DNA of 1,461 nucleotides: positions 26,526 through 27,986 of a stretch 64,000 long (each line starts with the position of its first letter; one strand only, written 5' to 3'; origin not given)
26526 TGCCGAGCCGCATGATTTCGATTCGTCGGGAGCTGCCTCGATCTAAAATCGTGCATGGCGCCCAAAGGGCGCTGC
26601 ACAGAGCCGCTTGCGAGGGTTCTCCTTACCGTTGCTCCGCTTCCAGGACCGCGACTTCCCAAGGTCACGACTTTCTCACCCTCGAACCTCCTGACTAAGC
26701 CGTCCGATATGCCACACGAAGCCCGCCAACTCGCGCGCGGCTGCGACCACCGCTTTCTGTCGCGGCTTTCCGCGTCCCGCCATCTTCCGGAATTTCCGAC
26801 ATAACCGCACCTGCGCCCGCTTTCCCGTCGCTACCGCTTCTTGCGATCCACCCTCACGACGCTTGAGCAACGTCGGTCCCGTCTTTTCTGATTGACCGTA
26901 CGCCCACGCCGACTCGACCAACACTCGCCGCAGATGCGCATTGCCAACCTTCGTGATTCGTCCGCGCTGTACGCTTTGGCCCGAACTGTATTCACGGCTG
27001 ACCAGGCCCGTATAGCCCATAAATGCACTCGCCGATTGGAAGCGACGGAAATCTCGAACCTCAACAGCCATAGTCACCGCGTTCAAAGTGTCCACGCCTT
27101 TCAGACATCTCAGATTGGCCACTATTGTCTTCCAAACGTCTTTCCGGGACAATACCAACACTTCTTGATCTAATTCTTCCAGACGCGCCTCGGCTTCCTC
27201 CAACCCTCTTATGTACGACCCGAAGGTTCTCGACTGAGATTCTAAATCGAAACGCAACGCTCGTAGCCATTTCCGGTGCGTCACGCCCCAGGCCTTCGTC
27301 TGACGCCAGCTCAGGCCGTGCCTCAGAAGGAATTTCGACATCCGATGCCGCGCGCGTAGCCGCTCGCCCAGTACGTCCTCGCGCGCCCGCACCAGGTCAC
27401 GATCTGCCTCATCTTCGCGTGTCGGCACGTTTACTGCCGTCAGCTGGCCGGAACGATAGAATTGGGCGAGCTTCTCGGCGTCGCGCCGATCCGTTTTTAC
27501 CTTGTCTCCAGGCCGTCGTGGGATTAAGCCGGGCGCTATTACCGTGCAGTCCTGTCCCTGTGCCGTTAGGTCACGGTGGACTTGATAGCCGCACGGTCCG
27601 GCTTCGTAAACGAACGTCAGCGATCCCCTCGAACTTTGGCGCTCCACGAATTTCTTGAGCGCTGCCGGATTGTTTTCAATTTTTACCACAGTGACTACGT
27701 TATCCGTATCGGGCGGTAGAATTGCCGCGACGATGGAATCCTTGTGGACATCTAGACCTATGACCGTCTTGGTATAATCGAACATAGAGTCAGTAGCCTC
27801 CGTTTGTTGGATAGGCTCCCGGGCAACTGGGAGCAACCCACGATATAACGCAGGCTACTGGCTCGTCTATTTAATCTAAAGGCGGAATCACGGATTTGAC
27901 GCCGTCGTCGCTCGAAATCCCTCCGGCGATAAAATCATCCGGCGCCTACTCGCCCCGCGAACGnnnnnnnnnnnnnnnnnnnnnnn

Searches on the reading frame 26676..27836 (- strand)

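Call 73: search_protein_families(library=pfam, proteins=[window:26676-27836:-], max_evalue=0.0001)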
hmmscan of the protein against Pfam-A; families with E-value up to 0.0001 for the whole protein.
window:26676-27836:- (386 aa): 2 families
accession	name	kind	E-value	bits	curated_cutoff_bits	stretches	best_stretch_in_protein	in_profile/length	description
PF02371.22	Transposase_20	-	3.5e-19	69.4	21.3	1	241-313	3-75/87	Transposase IS116/IS110/IS902 family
PF01548.23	DEDD_Tnp_IS110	-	9.9e-18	64.8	29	1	26-171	1-151/155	Transposase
